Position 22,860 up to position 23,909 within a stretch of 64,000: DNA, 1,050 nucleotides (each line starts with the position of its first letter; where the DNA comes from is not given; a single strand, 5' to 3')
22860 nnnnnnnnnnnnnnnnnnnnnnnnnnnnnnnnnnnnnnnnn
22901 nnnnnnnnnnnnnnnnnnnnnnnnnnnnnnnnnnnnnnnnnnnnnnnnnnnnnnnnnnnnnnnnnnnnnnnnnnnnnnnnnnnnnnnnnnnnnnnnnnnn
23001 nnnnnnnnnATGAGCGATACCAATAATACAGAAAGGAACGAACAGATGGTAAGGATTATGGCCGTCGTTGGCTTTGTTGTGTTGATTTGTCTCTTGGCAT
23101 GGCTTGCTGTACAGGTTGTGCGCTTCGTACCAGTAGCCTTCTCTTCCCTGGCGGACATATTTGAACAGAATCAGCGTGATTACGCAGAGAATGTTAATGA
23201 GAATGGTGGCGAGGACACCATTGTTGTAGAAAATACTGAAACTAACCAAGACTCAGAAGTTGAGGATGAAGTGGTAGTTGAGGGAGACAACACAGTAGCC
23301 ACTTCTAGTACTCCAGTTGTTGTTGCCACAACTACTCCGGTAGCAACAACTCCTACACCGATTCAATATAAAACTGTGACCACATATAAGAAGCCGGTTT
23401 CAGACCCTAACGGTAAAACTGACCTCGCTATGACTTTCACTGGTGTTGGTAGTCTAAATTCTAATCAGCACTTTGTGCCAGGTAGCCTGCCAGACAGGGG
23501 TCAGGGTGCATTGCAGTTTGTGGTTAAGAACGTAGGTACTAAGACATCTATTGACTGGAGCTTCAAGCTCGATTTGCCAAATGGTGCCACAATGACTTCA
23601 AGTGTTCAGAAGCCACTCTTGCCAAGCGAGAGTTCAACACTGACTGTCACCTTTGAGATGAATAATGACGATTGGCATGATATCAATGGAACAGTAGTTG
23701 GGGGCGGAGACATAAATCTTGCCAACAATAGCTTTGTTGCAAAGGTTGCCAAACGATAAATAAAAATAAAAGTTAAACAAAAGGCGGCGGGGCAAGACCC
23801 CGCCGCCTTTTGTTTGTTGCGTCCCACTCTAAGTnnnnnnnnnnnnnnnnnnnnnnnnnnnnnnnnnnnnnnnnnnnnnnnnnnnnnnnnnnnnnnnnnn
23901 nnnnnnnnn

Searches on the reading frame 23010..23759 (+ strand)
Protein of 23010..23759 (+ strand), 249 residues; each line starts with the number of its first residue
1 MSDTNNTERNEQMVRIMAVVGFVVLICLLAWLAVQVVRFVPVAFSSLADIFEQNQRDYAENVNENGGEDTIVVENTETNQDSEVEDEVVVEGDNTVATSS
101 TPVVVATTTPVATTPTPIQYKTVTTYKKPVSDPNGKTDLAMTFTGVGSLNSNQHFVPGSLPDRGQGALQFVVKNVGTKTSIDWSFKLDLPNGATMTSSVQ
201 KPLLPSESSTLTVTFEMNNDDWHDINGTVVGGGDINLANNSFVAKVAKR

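Call 3: search_protein_families(library=pfam, proteins=[window:23010-23759:+], max_evalue=0.1)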
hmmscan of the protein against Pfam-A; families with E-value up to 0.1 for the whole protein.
window:23010-23759:+ (249 aa): 1 family
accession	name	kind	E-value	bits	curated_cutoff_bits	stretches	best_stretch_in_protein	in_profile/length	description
PF18883.6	AC_1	-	0.064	13.7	27.1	0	62-104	28-71/114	Autochaperone Domain Type 1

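Call 4: search_protein_families(library=ncbifam, proteins=[window:23010-23759:+], max_evalue=0.1)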
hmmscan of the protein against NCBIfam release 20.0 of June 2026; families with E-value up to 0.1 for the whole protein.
window:23010-23759:+ (249 aa): 1 family
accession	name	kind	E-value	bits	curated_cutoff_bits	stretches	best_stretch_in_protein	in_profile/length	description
NF010514.0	PRK13922.12-4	equivalog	0.026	13.7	337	1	15-90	28-103/276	rod shape-determining protein MreC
